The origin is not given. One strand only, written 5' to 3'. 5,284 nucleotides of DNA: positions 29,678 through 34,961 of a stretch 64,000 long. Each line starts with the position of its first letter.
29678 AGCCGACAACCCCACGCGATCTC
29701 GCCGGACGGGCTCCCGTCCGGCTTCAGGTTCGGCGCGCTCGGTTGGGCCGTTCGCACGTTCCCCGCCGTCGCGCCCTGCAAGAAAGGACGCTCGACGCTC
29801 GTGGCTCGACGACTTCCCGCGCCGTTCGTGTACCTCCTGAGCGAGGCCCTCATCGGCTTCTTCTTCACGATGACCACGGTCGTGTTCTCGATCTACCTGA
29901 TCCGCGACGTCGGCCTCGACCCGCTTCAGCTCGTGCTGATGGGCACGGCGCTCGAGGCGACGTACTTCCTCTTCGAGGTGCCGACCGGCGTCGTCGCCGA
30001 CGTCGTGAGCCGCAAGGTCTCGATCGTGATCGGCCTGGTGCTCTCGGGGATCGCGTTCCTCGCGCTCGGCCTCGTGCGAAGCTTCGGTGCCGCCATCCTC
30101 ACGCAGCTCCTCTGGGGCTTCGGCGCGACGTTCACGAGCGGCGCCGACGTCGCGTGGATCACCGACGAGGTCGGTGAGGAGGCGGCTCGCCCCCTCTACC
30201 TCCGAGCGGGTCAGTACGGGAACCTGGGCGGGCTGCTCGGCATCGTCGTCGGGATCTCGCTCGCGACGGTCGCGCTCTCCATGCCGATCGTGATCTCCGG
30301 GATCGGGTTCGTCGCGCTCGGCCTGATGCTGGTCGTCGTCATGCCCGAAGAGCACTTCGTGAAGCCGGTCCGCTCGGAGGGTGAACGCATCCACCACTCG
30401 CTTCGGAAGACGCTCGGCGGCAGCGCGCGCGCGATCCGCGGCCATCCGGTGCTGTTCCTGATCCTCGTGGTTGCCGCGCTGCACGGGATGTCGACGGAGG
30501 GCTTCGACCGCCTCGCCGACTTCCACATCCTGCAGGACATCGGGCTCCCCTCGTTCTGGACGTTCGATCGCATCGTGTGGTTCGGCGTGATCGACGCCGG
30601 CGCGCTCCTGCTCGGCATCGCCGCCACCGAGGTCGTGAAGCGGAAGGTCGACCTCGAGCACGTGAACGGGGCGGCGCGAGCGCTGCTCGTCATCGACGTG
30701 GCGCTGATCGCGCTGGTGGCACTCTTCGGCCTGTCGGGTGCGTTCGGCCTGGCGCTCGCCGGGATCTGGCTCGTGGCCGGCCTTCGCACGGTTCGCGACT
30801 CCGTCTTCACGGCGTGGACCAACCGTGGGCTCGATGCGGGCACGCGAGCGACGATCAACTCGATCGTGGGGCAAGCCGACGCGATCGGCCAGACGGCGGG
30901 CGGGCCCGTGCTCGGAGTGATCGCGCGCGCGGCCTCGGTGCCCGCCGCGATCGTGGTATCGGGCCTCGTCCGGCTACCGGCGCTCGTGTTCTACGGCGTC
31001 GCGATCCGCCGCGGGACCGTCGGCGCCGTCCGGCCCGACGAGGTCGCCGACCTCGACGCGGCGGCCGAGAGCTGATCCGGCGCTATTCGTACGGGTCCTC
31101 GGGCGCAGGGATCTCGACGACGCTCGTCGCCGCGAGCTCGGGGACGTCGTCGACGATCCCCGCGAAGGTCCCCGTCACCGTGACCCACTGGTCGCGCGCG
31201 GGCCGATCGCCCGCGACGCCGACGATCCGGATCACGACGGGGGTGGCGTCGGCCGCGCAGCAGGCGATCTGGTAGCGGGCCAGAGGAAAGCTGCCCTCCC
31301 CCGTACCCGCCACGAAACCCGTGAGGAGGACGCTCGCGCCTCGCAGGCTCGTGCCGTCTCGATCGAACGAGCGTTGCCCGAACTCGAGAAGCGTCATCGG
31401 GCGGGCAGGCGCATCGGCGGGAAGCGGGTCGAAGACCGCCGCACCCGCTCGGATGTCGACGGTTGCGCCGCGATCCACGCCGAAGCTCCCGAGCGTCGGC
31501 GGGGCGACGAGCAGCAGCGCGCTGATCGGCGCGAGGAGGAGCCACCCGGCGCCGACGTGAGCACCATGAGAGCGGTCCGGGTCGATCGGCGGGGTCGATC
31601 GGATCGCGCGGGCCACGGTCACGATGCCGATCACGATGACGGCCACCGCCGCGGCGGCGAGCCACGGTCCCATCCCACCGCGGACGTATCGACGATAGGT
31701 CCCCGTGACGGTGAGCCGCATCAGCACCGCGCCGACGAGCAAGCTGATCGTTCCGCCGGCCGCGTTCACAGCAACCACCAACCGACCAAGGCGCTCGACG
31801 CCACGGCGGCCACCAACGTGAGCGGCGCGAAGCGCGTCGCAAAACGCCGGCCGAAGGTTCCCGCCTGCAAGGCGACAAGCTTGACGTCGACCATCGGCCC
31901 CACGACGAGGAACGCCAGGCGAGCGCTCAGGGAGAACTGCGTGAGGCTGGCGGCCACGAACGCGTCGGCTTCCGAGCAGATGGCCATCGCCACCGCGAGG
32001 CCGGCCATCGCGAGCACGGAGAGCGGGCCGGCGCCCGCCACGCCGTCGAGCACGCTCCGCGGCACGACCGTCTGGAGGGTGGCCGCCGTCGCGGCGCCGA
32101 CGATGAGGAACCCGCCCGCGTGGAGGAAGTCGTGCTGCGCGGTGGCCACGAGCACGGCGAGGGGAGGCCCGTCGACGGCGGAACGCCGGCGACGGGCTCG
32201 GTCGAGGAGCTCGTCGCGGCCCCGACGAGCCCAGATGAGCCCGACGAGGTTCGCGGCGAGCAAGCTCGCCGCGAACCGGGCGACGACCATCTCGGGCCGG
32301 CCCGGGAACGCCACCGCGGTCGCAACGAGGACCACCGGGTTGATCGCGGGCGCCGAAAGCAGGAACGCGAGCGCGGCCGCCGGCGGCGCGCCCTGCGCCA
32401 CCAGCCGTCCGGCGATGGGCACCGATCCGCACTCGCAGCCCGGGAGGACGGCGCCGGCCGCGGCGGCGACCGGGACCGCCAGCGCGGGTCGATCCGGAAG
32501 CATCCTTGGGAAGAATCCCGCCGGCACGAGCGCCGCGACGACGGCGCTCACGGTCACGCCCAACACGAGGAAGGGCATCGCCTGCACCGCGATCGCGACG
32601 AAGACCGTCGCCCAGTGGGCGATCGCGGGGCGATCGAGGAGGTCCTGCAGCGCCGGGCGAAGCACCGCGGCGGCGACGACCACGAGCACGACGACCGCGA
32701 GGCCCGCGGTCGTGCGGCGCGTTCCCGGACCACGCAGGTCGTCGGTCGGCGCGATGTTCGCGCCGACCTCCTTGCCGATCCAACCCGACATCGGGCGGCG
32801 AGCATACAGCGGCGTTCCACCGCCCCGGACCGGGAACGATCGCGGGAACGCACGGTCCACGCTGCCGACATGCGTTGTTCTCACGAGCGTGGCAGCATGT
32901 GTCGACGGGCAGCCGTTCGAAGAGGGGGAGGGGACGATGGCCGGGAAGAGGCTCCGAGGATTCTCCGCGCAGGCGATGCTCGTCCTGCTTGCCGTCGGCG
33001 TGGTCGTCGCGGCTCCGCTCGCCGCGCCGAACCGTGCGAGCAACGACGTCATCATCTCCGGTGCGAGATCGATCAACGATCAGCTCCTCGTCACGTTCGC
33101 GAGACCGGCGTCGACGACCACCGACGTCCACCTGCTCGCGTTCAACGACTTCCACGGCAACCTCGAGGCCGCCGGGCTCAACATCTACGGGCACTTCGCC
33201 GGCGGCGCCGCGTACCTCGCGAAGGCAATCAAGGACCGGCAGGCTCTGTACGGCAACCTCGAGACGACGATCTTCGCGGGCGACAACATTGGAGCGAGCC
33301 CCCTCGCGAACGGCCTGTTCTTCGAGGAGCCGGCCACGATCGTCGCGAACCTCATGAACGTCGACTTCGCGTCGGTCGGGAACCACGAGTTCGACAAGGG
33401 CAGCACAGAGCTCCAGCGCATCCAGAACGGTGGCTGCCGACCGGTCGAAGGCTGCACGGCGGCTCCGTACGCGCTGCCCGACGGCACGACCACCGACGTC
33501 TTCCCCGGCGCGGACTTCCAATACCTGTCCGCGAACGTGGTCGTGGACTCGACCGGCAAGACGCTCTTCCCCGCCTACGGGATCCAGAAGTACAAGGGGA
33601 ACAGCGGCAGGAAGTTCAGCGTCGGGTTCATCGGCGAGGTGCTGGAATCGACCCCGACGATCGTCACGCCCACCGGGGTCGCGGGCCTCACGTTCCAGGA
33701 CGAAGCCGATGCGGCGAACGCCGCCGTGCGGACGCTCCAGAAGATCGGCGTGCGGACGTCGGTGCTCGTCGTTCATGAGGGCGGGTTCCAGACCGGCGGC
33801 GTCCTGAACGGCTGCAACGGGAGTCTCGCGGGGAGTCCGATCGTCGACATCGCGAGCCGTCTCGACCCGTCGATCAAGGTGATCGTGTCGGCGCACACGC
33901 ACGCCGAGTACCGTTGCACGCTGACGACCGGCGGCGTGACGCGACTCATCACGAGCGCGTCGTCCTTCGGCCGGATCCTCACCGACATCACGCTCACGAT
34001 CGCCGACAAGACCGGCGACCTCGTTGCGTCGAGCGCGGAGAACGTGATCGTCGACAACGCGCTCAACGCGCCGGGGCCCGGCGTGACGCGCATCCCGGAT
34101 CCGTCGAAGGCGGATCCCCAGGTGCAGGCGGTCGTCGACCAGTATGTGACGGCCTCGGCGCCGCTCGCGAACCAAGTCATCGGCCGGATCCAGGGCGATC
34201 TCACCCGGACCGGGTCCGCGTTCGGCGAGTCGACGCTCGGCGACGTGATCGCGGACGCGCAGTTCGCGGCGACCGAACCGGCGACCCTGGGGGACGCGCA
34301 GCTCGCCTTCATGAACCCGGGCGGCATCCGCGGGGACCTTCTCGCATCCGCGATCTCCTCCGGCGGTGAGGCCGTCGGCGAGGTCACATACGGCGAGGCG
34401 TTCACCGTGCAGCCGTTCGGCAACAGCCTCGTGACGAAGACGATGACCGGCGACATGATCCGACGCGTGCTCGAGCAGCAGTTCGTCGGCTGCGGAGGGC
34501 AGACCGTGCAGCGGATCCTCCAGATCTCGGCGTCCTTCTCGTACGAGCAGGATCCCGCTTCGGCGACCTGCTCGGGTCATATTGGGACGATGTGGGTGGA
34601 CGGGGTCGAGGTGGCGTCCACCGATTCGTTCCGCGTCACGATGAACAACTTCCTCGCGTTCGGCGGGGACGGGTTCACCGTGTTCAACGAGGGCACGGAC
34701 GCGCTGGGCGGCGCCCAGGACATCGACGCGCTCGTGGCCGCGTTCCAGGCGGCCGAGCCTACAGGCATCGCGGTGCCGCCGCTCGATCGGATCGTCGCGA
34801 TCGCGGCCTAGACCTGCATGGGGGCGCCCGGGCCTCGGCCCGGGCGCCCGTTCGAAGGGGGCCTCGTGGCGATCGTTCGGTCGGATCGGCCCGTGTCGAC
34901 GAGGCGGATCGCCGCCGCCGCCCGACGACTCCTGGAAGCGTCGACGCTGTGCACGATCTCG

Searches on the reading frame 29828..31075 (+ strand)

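Call 21: search_protein_families(library=pfam, proteins=[window:29828-31075:+])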
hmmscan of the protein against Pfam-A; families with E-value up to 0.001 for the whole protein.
window:29828-31075:+ (415 aa): 1 family
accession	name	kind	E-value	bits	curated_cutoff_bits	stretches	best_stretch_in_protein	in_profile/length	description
PF07690.21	MFS_1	-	4.5e-16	59.1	33.4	1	4-313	3-306/347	Major Facilitator Superfamily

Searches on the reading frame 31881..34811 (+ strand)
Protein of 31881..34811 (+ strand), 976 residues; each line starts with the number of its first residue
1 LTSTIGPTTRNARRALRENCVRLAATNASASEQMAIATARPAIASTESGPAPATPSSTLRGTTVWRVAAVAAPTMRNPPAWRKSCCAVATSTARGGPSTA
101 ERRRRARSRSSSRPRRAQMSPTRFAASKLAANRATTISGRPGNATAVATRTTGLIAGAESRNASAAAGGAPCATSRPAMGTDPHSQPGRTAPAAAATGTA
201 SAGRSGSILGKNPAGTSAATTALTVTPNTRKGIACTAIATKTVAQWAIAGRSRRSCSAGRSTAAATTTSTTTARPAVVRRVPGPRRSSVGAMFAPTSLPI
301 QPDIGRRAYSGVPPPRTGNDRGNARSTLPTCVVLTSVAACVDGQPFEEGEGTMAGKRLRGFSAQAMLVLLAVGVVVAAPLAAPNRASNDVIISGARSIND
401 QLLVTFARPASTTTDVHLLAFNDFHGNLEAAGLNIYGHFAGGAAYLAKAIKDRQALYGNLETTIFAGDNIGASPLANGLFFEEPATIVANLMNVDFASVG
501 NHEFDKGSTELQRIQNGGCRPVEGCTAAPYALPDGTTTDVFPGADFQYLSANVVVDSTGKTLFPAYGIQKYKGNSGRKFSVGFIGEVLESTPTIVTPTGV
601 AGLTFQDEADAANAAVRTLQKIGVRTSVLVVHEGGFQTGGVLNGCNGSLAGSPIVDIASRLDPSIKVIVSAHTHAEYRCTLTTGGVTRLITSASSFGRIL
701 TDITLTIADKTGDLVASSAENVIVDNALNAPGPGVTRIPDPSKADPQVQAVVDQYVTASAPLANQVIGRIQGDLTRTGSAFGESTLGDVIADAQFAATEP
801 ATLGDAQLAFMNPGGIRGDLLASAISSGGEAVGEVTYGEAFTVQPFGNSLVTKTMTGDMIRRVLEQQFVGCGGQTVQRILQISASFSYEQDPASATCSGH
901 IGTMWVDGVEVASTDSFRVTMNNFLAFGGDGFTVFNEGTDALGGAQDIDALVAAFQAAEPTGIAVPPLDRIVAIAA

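Call 22: search_protein_families(library=pfam, proteins=[window:31881-34811:+])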
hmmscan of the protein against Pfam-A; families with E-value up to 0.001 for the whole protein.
window:31881-34811:+ (976 aa): 2 families
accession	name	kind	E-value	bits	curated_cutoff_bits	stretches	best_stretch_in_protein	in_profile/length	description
PF02872.23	5_nucleotid_C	-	5.7e-33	114.7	23.6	1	766-937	1-158/158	5'-nucleotidase, C-terminal domain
PF00149.33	Metallophos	-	0.00041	21.3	21.5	1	418-675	3-190/191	Calcineurin-like phosphoesterase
